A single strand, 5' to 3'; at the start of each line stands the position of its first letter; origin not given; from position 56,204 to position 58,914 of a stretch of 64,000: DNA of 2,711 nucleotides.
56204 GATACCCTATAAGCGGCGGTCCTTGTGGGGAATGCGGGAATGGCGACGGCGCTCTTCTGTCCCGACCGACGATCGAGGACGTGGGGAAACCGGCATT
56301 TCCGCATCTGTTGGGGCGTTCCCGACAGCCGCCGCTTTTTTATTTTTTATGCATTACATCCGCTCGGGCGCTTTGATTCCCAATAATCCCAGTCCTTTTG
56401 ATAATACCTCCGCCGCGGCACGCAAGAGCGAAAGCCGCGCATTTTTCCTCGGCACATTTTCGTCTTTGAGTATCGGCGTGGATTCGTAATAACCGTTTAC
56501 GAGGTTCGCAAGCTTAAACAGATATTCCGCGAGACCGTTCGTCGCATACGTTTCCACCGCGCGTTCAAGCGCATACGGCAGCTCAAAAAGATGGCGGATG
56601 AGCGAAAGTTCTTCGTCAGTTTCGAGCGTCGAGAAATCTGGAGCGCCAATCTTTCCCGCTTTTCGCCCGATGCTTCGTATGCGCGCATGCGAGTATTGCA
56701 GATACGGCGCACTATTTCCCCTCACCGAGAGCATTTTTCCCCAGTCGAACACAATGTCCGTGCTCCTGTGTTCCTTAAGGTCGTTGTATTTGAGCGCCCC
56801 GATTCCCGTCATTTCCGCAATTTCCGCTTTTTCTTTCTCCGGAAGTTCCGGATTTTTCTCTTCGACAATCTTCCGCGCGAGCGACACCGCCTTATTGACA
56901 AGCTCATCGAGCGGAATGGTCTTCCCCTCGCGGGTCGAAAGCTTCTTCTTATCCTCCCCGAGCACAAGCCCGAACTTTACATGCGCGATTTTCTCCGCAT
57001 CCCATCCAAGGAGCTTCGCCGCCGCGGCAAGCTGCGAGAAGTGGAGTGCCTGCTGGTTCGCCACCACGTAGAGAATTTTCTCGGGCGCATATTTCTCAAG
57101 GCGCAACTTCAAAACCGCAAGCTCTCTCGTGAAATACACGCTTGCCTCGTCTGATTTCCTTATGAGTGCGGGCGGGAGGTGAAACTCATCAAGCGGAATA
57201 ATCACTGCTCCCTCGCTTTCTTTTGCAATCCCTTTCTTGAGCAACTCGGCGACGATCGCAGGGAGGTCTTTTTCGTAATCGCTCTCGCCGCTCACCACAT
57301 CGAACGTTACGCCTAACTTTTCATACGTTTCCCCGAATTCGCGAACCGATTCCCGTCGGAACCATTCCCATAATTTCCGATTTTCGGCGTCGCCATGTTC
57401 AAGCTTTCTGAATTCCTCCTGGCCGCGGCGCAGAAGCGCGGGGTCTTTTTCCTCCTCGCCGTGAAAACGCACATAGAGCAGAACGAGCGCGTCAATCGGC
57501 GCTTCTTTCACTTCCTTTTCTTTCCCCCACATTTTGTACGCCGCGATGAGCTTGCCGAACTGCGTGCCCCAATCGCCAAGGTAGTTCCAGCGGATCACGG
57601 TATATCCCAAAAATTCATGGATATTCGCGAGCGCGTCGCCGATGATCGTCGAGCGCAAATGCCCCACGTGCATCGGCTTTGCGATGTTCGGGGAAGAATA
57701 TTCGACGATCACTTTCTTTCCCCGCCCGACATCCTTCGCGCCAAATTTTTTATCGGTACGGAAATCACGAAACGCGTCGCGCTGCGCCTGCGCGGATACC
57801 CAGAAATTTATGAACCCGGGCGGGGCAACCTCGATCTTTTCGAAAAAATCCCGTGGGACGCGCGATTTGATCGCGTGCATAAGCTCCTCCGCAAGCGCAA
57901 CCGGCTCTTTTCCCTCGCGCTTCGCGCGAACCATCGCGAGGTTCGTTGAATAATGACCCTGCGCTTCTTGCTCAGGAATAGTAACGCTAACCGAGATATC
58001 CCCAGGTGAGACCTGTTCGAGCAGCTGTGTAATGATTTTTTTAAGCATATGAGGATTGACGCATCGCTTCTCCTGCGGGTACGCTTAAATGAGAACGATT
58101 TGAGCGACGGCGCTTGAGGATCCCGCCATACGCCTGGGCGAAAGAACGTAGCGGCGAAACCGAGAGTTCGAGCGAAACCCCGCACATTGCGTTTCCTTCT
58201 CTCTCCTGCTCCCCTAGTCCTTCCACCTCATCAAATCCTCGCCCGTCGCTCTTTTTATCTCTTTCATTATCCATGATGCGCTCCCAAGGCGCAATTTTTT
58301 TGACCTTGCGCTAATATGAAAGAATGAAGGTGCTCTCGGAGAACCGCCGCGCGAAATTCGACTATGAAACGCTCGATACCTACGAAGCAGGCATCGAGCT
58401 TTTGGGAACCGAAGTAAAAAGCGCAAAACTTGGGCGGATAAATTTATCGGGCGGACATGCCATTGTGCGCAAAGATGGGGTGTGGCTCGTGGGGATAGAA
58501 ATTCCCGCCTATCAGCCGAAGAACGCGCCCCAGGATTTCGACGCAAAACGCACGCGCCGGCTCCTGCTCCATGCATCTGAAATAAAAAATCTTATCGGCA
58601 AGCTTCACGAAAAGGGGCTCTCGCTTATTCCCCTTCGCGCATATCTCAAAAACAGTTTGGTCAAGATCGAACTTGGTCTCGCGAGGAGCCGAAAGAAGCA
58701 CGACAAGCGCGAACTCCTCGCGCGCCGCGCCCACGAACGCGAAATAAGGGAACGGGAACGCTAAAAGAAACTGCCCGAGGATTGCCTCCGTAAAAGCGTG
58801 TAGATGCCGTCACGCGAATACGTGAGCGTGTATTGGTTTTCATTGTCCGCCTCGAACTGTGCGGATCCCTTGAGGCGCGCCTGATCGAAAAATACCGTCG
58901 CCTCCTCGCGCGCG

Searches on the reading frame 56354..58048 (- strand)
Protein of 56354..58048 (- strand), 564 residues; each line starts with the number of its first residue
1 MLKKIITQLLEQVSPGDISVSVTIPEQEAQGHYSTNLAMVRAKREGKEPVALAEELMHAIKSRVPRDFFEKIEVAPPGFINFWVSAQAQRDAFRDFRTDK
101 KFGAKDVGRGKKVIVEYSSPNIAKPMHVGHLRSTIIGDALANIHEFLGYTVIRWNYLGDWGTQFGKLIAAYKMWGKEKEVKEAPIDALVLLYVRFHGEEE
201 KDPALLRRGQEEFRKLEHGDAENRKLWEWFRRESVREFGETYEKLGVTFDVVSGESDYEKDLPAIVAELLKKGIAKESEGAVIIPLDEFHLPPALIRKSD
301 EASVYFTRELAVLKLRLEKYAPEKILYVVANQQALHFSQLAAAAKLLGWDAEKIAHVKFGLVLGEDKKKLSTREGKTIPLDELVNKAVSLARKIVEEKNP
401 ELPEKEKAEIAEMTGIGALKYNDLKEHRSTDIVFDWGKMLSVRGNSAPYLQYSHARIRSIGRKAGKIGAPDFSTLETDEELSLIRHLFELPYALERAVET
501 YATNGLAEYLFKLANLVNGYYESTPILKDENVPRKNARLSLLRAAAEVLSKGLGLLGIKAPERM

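Call 49: find_related_loci(query=window:56354-58048:-, collection=genome_contigs, flank=10000)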
Query window:56354-58048:- (564 aa) in genome_contigs; peptide patterns used: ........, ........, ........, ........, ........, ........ (x = any residue, [..] = any of these).
91 stretches matched a pattern; 11 encode a relative of the query (tblastn E <= 1e-3); 11 distinct loci.
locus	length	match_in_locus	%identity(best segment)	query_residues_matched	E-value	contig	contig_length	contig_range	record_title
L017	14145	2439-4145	57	1-564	0e+0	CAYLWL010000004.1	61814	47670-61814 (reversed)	MAG TPA_asm: uncultured Candidatus Saccharibacteria bacterium isolate binchicken_co227_1182 genome assembly, contig: NOD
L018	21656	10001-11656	54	20-564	6e-174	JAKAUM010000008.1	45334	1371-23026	MAG: bacterium isolate YP3.bin32 NODE_1015_length_45334_cov_6.14115, whole genome shotgun sequence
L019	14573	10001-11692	44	2-564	2e-151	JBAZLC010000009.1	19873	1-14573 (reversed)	MAG: Candidatus Paceibacterota bacterium isolate SO_2017_LW4_159 scaffold_5427_c1_LW137-91_2017, whole genome shotgun se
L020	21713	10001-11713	44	3-564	1e-150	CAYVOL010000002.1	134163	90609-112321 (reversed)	MAG TPA_asm: uncultured Candidatus Saccharibacteria bacterium isolate SRP093762_co1_174 genome assembly, contig: NODE_70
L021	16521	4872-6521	36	25-564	3e-97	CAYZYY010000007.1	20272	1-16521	MAG TPA_asm: uncultured Candidatus Saccharibacteria bacterium isolate binchicken_co129_17 genome assembly, contig: NODE_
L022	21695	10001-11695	34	1-564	4e-76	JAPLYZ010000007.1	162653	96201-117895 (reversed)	MAG: Candidatus Staskawiczbacteria bacterium isolate LacPavin_0920_WC70_MAG_39_33 LacPavin_0920_WC70_scaffold_341147, wh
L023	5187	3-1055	40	220-564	7e-69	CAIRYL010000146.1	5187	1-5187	uncultured Candidatus Peregrinibacteria bacterium isolate KTt_bin-1341 genome assembly, contig: bin-1341:146/177, whole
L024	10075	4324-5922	26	1-564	6e-41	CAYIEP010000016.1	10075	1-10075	MAG TPA_asm: uncultured Candidatus Saccharibacteria bacterium isolate ERP119705_co1_1092 genome assembly, contig: NODE_9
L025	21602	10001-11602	27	13-564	3e-39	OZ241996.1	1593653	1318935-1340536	MAG: bacterium isolate 138114a6-c459-4528-9bbc-32813c999549 genome assembly, chromosome: 1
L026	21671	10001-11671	27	1-564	5e-37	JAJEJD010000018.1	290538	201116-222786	MAG: bacterium isolate p16x63bins.49 k141_526300, whole genome shotgun sequence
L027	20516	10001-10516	39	1-159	3e-31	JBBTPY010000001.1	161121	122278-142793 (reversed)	MAG: Patescibacteria group bacterium isolate H52-bin120_1 H52_bin120_1_000000000001, whole genome shotgun sequence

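Call 60: search_protein_families(library=pfam, proteins=[L018:860-2443:-, L018:2920-3741:-, L018:3915-4838:+, L018:4854-5417:+, L018:6420-7325:+, L018:7430-8104:-, L018:8829-9356:+, L018:5533-6006:-], max_evalue=0.01)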
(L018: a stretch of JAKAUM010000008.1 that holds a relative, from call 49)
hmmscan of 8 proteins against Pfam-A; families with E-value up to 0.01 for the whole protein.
L018:860-2443:- (527 aa): 2 families
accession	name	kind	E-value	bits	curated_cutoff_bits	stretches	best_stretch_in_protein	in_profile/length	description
PF00239.26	Resolvase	-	8.2e-25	88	23.3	1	6-155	1-143/145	Resolvase, N terminal domain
PF13408.12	Zn_ribbon_recom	-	8.7e-09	36.1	25.3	1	292-344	6-57/58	Recombinase zinc beta ribbon domain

L018:2920-3741:- (273 aa): 0 families

L018:3915-4838:+ (307 aa): 0 families

L018:4854-5417:+ (187 aa): 0 families

L018:6420-7325:+ (301 aa): 0 families

L018:7430-8104:- (224 aa): 0 families

L018:8829-9356:+ (175 aa): 0 families

L018:5533-6006:- (157 aa): 0 families

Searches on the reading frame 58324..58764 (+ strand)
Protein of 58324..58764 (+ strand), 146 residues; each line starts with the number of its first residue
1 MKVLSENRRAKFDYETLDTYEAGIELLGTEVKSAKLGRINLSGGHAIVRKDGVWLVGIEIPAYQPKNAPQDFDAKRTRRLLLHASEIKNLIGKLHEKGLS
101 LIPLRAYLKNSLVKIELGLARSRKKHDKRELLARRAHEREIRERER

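Call 16: search_protein_families(library=pfam, proteins=[window:58324-58764:+], max_evalue=0.01)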
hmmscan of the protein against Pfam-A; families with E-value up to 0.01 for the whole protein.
window:58324-58764:+ (146 aa): 1 family
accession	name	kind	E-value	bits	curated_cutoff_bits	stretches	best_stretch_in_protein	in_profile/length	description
PF01668.23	SmpB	-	6.5e-46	156.3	27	1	5-143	2-139/143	SmpB protein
